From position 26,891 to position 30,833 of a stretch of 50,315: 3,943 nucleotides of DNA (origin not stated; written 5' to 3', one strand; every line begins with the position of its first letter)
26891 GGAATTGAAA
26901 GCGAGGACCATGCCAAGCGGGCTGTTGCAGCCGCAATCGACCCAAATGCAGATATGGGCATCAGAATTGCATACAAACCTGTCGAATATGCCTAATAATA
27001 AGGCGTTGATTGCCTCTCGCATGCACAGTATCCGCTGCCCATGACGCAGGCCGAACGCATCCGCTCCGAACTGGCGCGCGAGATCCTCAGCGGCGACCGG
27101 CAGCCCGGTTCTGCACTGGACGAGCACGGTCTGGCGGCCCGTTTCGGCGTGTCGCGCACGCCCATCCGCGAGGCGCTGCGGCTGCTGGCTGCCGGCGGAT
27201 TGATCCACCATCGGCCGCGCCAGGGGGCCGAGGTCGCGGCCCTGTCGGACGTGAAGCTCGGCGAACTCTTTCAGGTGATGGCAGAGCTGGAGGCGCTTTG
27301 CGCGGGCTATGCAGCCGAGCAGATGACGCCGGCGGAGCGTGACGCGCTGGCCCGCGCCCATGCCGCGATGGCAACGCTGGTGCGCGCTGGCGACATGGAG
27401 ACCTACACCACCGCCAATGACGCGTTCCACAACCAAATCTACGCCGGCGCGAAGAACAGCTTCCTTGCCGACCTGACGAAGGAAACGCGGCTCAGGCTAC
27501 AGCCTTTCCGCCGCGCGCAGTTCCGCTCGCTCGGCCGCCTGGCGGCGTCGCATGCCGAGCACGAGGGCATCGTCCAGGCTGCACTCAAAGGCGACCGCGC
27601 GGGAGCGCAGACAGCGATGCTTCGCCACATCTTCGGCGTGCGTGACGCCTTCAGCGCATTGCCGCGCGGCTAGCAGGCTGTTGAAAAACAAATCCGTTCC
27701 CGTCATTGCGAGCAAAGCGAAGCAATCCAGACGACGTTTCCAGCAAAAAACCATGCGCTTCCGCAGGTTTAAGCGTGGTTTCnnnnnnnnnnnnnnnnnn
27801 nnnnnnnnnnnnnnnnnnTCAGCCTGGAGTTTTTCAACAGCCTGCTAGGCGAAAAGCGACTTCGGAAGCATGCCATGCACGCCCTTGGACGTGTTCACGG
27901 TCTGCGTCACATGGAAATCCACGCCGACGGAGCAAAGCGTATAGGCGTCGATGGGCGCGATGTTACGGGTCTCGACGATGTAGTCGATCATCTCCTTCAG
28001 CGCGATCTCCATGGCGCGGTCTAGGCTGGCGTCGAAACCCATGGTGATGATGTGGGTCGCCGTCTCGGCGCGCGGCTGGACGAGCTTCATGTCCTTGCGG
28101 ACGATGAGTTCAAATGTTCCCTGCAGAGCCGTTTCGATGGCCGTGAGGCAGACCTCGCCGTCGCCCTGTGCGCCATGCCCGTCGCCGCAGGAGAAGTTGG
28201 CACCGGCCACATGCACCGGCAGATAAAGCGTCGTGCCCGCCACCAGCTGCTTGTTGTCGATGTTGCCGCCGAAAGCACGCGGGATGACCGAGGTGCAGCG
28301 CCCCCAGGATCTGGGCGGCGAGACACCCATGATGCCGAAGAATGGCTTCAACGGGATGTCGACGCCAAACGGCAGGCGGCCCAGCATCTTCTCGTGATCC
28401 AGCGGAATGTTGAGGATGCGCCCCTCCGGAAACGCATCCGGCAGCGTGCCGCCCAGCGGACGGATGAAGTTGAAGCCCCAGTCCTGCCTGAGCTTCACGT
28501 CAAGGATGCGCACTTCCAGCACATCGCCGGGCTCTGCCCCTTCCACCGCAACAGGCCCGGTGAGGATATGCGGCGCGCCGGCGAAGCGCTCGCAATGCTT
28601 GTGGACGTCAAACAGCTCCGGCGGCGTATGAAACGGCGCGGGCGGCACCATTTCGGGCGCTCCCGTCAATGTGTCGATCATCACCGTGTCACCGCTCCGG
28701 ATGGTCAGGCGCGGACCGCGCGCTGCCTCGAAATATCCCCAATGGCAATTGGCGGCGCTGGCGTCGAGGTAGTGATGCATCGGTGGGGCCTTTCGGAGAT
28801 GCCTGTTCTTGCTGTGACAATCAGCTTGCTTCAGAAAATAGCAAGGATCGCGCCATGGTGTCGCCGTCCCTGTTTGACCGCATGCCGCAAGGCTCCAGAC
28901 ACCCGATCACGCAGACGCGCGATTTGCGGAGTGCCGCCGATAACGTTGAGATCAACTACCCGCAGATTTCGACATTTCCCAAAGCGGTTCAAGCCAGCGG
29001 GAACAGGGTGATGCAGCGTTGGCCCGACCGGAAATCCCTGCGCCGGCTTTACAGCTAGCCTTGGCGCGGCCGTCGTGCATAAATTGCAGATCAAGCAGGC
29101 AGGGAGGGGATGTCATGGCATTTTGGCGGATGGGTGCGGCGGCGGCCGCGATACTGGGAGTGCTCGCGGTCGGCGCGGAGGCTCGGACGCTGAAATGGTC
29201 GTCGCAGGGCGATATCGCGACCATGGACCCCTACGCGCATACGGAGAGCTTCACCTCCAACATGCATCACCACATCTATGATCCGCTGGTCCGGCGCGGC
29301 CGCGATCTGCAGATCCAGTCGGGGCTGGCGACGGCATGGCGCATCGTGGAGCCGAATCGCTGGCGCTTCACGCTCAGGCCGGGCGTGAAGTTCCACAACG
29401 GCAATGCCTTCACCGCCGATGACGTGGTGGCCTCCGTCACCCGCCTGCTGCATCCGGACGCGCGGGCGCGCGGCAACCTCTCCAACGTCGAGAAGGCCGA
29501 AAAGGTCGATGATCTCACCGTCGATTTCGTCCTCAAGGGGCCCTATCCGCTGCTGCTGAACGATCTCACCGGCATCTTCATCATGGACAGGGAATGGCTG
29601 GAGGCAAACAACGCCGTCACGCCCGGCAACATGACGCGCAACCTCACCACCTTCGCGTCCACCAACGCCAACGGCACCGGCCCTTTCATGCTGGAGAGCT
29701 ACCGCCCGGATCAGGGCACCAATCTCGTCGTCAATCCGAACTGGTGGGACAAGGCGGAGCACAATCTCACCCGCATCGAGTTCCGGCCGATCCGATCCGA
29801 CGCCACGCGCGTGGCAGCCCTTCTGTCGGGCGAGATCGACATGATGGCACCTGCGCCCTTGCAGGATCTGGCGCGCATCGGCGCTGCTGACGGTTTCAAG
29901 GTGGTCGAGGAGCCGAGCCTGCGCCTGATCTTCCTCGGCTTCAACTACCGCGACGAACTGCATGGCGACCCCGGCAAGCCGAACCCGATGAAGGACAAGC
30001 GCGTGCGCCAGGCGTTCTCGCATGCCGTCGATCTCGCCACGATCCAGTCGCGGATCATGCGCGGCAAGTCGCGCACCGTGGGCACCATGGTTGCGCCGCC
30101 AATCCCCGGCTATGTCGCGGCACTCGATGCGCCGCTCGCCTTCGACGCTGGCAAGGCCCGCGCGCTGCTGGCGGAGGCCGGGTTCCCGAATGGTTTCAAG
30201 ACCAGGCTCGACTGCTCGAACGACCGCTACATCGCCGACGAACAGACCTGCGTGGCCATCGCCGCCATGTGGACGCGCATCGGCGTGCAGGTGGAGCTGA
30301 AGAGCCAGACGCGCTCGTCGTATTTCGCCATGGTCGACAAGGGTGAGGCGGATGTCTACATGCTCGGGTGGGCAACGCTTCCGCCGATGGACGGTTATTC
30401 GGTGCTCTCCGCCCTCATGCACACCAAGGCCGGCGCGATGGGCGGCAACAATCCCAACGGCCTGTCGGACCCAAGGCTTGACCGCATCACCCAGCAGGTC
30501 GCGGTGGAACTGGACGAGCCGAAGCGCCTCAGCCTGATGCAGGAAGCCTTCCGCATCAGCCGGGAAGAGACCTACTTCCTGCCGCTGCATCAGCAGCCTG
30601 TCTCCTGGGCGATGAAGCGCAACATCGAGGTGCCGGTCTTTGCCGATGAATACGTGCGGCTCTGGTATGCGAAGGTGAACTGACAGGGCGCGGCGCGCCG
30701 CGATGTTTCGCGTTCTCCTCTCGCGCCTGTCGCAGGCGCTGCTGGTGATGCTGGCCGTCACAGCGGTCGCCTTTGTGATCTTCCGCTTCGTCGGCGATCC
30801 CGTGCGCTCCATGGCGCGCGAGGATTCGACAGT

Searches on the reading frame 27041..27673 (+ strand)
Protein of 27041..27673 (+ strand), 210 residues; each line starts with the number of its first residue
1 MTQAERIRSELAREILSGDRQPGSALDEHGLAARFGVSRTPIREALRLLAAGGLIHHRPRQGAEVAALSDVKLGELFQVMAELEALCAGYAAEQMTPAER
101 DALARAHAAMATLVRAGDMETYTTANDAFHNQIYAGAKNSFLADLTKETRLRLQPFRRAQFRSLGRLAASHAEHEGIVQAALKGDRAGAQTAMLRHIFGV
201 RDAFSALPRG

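Call 60: search_protein_families(library=pfam, proteins=[window:27041-27673:+])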
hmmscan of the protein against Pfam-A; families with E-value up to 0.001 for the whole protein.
window:27041-27673:+ (210 aa): 2 families
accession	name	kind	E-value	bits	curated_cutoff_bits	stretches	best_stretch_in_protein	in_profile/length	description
PF07729.17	FCD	-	4.7e-28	98.5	24.3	1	75-197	1-123/125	FCD domain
PF00392.27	GntR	-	9.9e-17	60.8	27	1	4-65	2-64/64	Bacterial regulatory proteins, gntR family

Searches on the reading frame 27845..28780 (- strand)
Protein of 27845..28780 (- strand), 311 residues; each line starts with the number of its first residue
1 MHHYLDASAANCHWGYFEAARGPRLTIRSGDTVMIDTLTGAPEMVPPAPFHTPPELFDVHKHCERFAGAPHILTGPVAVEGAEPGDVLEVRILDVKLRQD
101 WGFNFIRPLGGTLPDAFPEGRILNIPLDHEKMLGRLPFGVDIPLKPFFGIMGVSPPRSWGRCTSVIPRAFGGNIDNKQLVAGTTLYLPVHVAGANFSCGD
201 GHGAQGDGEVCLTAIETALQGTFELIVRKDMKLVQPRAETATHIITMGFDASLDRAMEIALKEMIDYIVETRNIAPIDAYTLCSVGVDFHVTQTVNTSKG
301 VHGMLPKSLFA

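Call 60: search_protein_families(library=pfam, proteins=[window:27845-28780:-])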
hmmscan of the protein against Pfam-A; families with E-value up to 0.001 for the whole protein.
window:27845-28780:- (311 aa): 1 family
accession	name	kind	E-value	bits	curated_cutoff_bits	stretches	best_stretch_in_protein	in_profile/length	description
PF03069.20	FmdA_AmdA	-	1.5e-34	120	27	2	164-310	203-371/373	Acetamidase/Formamidase family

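Call 74: search_protein_families(library=ncbifam, proteins=[window:27845-28780:-], max_evalue=0.00001)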
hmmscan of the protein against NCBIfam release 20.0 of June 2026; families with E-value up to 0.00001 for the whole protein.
window:27845-28780:- (311 aa): 1 family
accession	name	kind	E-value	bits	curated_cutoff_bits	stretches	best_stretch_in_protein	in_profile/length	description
NF045496.1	FormamaseFmdA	equivalog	5e-23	81.5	500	2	164-218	214-269/407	formamidase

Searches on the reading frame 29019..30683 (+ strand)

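Call 60: search_protein_families(library=pfam, proteins=[window:29019-30683:+])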
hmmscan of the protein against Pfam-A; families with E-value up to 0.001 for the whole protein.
window:29019-30683:+ (554 aa): 1 family
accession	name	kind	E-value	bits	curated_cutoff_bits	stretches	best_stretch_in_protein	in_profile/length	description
PF00496.27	SBP_bac_5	-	2.2e-86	290.7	32.4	1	99-469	2-363/368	Bacterial extracellular solute-binding proteins, family 5 Middle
